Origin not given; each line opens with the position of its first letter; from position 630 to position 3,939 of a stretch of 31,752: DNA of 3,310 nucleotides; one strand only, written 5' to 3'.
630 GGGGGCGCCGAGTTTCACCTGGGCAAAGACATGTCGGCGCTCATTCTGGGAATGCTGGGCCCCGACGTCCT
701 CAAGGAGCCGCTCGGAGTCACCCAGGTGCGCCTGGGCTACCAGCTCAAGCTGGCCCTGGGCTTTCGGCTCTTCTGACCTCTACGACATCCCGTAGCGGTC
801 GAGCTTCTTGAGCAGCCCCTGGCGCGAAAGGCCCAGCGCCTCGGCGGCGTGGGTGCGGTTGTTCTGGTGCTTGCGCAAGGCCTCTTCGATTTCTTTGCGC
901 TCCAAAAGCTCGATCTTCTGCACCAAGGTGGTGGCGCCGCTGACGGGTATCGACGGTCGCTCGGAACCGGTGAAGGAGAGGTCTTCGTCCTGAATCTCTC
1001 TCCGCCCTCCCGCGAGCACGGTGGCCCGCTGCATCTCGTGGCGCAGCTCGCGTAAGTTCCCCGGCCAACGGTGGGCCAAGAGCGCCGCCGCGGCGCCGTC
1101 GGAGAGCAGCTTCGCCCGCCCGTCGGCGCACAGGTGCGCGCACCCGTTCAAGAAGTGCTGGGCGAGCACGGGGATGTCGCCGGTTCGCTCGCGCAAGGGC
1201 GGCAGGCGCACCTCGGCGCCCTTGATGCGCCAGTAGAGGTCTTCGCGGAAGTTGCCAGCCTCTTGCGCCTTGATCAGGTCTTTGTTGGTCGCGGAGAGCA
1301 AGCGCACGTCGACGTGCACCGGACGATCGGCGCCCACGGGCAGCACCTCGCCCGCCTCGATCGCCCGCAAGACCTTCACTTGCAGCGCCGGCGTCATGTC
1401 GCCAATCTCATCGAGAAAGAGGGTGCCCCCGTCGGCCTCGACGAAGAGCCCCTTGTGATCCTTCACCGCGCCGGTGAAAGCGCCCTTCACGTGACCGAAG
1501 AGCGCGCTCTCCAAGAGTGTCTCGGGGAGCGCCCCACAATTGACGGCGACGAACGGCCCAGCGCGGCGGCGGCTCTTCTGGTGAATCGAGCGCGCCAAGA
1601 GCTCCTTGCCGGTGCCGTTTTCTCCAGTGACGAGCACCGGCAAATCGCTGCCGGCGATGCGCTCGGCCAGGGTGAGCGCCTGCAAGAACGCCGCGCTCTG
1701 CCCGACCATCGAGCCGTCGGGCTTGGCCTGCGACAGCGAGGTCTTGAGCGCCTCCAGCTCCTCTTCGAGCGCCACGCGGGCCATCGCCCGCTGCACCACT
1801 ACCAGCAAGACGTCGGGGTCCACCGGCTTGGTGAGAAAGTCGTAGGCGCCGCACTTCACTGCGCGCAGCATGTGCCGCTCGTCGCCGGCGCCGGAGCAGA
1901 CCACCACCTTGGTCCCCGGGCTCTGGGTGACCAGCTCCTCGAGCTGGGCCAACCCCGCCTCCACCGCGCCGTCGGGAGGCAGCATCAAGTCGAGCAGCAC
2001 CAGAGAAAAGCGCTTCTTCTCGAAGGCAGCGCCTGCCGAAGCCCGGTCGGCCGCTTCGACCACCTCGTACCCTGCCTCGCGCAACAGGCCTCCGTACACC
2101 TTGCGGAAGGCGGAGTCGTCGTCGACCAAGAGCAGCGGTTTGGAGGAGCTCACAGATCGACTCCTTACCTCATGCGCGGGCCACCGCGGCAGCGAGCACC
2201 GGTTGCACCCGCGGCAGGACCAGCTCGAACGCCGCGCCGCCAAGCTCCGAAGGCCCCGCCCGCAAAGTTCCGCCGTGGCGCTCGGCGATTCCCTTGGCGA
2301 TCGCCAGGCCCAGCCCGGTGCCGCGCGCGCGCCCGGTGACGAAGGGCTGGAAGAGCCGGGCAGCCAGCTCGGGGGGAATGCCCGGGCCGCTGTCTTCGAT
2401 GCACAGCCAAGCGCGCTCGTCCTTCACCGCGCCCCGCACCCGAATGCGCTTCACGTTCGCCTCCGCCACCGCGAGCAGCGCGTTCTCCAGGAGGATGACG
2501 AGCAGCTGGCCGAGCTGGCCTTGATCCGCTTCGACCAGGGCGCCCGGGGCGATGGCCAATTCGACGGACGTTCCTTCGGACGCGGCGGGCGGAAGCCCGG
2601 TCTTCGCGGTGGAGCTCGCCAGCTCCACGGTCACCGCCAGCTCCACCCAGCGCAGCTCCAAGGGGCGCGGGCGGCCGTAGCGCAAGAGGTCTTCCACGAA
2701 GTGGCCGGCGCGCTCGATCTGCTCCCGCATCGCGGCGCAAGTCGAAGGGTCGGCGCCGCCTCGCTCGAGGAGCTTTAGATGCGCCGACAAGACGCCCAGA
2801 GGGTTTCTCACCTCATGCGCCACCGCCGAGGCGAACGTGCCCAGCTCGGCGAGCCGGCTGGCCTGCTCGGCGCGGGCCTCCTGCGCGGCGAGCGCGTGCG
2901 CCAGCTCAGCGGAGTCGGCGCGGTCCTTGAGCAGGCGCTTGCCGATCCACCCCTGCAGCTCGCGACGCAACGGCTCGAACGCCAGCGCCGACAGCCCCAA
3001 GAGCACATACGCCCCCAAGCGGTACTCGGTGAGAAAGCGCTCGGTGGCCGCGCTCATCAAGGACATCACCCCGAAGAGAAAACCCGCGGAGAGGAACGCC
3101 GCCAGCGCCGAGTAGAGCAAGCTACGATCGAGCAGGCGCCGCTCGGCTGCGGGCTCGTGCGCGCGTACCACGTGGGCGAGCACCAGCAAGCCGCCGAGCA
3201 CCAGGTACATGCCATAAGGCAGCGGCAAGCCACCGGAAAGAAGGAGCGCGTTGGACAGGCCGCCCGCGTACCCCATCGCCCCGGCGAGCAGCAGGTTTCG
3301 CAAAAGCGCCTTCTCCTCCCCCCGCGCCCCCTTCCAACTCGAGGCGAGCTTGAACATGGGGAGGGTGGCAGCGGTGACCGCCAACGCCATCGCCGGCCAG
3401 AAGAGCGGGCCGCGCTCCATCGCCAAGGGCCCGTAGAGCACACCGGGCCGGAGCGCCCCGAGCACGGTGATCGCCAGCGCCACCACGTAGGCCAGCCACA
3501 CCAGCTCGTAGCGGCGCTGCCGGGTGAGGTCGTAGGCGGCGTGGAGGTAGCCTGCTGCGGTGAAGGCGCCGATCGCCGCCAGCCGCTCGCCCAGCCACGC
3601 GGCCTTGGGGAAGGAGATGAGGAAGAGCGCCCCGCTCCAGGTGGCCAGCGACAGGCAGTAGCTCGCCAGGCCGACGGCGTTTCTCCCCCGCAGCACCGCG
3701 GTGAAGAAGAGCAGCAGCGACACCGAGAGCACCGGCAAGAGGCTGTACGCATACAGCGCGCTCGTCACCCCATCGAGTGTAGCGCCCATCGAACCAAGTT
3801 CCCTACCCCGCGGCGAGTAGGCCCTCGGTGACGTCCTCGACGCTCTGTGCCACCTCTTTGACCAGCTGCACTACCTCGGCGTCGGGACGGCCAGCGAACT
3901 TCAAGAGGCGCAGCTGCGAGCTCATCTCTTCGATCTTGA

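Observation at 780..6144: Five-gene membrane operon ending in a histidine kinase and a sigma-54 activator, apparently driven by its own sigma-54 promoter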

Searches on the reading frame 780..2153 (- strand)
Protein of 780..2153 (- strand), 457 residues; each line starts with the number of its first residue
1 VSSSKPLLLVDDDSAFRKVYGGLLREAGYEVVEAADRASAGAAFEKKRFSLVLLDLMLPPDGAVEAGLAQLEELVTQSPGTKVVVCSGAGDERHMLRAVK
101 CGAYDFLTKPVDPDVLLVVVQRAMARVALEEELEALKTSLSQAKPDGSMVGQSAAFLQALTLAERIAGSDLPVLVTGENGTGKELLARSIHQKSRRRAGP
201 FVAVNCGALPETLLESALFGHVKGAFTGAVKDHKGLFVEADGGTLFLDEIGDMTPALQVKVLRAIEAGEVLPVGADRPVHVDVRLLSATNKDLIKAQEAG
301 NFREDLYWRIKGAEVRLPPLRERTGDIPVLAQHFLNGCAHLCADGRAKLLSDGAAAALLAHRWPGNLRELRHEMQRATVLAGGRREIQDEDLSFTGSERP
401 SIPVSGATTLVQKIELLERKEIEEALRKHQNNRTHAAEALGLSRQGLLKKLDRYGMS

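Call 7: search_protein_families(library=pfam, proteins=[window:780-2153:-], max_evalue=0.1)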
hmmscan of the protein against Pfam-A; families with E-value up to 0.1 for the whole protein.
window:780-2153:- (457 aa): 12 families
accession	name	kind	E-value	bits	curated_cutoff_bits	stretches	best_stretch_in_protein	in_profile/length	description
PF00158.32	Sigma54_activat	-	1.1e-65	220.9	20.2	1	149-315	1-167/168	Sigma-54 interaction domain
PF00072.30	Response_reg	-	6.8e-22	78.2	30.2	1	8-120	2-110/111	Response regulator receiver domain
PF14532.12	Sigma54_activ_2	-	1.8e-20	74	25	1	151-320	2-138/138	Sigma-54 interaction domain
PF25601.1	AAA_lid_14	-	2.4e-17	63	27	1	321-395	1-73/87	AAA+ ATPase lid domain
PF02954.25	HTH_8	-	5e-12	45.8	22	1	414-454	2-42/42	Bacterial regulatory protein, Fis family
PF18024.7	HTH_50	-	5e-06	26.5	27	1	410-457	4-50/50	Helix-turn-helix domain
PF07728.20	AAA_5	-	3.1e-05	24.4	22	1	172-289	1-121/139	AAA domain (dynein-related subfamily)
PF13191.12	AAA_16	-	0.00076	20.4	32.6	1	159-225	12-85/167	AAA ATPase domain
PF00004.35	AAA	-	0.00082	20.3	21.2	1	173-257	1-73/131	ATPase family associated with various cellular activities (AAA)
PF01078.27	Mg_chelatase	-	0.018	14.9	20.3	0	228-271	93-136/207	Magnesium chelatase, subunit ChlI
PF06068.19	TIP49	-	0.022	14.4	23.8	1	139-206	16-85/347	TIP49 P-loop domain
PF00493.29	MCM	-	0.028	14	23.3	1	169-270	56-150/224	MCM P-loop domain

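Call 8: search_protein_families(library=ncbifam, proteins=[window:780-2153:-], max_evalue=0.1)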
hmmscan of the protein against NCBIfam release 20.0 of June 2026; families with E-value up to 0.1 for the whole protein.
window:780-2153:- (457 aa): 112 families (the best 25 are shown)
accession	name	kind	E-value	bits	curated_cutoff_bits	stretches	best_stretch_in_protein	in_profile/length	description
TIGR02915.1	PEP_resp_reg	equivalog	3.3e-120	402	502.6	1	7-456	1-444/445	PEP-CTERM-box response regulator transcription factor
NF008469.0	PRK11361.1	equivalog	1e-107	360.8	714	1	1-456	1-456/461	acetoacetate metabolism transcriptional regulator AtoC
TIGR01818.1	ntrC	equivalog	1.3e-105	353.8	558.6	2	8-392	2-377/463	nitrogen regulation protein NR(I)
NF007689.0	PRK10365.1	equivalog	3.8e-97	325.8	760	1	7-453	8-441/441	sigma-54-dependent response regulator transcription factor ZraR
NF011695.0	PRK15115.1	equivalog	6e-94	315.3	763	1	5-454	7-436/445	two-component system response regulator GlrR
NF038308.1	RNA_repair_RtcR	equivalog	3.7e-93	313.2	650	1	118-448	151-505/530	RNA repair transcriptional activator RtcR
NF003451.0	PRK05022.1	equivalog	8.2e-93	311.8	476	1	132-455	175-509/512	nitric oxide reductase transcriptional regulator NorR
TIGR01817.1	nifA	equivalog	8e-91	305.4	528.85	1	142-453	191-501/534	nif-specific transcriptional activator NifA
NF051870.1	NAssimRespRegNtrX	equivalog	1.5e-90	304.3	600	1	7-456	4-452/452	nitrogen assimilation response regulator NtrX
NF050807.1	TransRegFlbDCaul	equivalog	2.3e-90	303.6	750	1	39-454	35-438/454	sigma-54-dependent transcriptional regulator FlbD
NF041552.1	TF_PrdR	equivalog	2.3e-85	287.1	795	1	130-455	248-577/577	sigma-54 dependent transcriptional regulator PrdR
NF008176.1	PRK10923.1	equivalog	1e-83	281.5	620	1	8-391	7-380/469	nitrogen regulation protein NR(I)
NF041946.1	LuxO_transreg_Vib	equivalog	1.5e-80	271.3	800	1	10-384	2-369/463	quorum-sensing sigma-54 dependent transcriptional regulator LuxO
TIGR02329.1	propionate_PrpR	equivalog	4e-80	269.9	499.2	1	135-452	200-525/526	propionate catabolism operon regulatory protein PrpR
TIGR02974.1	phageshock_pspF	equivalog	1.5e-78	264.4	443.55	2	149-381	1-233/336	phage shock protein operon transcriptional activator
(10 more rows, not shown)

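Call 73: search_protein_families(library=padloc, proteins=[window:780-2153:-], max_evalue=0.01)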
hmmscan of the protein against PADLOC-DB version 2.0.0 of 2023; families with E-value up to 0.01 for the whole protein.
window:780-2153:- (457 aa): 4 families
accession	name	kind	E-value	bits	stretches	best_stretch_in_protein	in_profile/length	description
PDLC01995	RtcR_PspF2--CARF_AAA_HTH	-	7.7e-114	379.5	1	128-456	147-480/481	-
PDLC01994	RtcR_PspF1--CARF_AAA_HTH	-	1.3e-55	187.4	1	125-432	137-438/468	-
PDLC01993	RtcR--CARF_AAA_HTH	-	3.2e-55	185.5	1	150-385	183-426/523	-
PDLC00405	SduA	-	1.2e-07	29.5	1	4-109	6-117/323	DUF4263 domain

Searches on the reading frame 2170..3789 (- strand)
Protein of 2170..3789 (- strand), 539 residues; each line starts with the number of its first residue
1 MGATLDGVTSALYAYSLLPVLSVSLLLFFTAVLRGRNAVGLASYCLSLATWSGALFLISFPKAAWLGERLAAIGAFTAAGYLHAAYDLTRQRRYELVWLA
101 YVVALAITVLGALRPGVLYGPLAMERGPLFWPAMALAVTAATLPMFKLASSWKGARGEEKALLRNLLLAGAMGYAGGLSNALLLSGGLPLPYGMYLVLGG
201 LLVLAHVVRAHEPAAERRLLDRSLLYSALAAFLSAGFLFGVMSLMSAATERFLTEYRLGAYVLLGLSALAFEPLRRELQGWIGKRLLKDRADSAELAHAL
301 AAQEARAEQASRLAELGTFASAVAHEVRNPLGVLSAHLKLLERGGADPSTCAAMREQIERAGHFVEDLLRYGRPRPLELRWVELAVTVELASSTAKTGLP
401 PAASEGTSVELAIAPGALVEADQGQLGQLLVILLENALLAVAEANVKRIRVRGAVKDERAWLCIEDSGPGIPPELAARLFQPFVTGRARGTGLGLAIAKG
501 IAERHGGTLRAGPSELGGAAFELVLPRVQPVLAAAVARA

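Call 7: search_protein_families(library=pfam, proteins=[window:2170-3789:-], max_evalue=0.1)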
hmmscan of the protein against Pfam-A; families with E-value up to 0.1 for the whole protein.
window:2170-3789:- (539 aa): 3 families
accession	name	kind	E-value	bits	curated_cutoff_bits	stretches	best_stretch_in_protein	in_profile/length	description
PF02518.31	HATPase_c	-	7.9e-21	75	26.4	1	422-527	2-109/111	Histidine kinase-, DNA gyrase B-, and HSP90-like ATPase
PF00512.31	HisKA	-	4.6e-09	36.6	26.9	1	316-374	2-63/66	His Kinase A (phospho-acceptor) domain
PF13581.12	HATPase_c_2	-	0.0023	18.4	27.4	1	438-504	41-111/127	Histidine kinase-like ATPase domain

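Call 8: search_protein_families(library=ncbifam, proteins=[window:2170-3789:-], max_evalue=0.1)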
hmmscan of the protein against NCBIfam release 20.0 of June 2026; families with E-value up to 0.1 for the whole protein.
window:2170-3789:- (539 aa): 77 families (the best 25 are shown)
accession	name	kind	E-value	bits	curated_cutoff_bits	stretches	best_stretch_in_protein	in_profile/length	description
NF008468.0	PRK11360.1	equivalog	5.9e-42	143.8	646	1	303-528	383-609/616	two-component system sensor histidine kinase AtoS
NF007688.0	PRK10364.1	equivalog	8.1e-31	107.2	479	1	308-527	232-451/460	two-component system sensor histidine kinase ZraS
NF010411.0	PRK13837.1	equivalog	1.1e-28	99.7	647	1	301-535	435-683/828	two-component system VirA-like sensor kinase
NF041777.1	sens_FixL_Rhizob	equivalog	7.7e-28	97.4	850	1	309-527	255-481/485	sensor protein FixL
NF052574.1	HisKinEspCMyxo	equivalog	3.3e-26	91.7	1200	1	304-530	405-640/785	serine histidine kinase EspC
NF007898.0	PRK10604.1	equivalog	1.6e-23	83.6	478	1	318-530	214-426/433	two-component system sensor histidine kinase RstB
NF038348.1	T2SS_HK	subfamily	4.5e-22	78.2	450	2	417-526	463-572/574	histidine kinase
NF012163.2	BaeS_SmeS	equivalog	7.2e-22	77.9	500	1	318-525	242-456/457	sensor histidine kinase efflux regulator BaeS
NF047497.1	HK_LIC_12097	equivalog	3.2e-21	75.5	500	1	311-512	145-352/367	LIC_12097 family sensor histidine kinase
TIGR02966.1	phoR_proteo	equivalog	3.8e-21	75.4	334.2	1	318-523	116-331/333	phosphate regulon sensor histidine kinase PhoR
NF047466.1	hybrid_RR_LvrB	exception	4.3e-21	75.5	500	1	304-515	140-364/377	hybrid histidine kinase/response regulator LvrB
NF053867.1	SprKinKinDBac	equivalog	3.3e-20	72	775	1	302-526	272-496/500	sporulation kinase KinD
NF047794.1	HisKinPtgB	equivalog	2.7e-19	68.9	1000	1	286-511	412-639/656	two-component system sensor histidine kinase PgtB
NF052573.1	HisKinEspAMyxo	equivalog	3.2e-19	68.5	1400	1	304-526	372-610/755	serine histidine kinase EspA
NF040691.1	MtrAB_MtrB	equivalog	1e-18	67.6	450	1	295-528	252-493/507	MtrAB system histidine kinase MtrB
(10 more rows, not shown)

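Call 73: search_protein_families(library=padloc, proteins=[window:2170-3789:-], max_evalue=0.01)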
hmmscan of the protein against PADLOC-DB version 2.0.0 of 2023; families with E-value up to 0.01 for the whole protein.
window:2170-3789:- (539 aa): 0 families

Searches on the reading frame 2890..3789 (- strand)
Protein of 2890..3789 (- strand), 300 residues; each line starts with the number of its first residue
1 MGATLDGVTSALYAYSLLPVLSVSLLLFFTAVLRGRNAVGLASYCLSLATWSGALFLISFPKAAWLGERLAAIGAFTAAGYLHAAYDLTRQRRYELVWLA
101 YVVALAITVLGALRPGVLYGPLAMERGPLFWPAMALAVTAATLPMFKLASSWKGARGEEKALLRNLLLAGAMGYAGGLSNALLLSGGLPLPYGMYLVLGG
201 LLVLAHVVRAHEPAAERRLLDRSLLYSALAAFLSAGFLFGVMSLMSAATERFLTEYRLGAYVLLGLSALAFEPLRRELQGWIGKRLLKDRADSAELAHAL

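Call 66: search_solved_structures(query=A5, max_evalue=5)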
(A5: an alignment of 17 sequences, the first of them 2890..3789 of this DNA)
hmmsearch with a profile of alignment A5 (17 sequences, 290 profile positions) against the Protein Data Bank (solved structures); distinct sequences matched with E-value up to 5: 1.
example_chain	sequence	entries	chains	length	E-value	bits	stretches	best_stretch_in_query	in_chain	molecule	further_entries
6ssi_F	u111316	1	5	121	1.2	11.7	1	134-179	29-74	NANOBODY 22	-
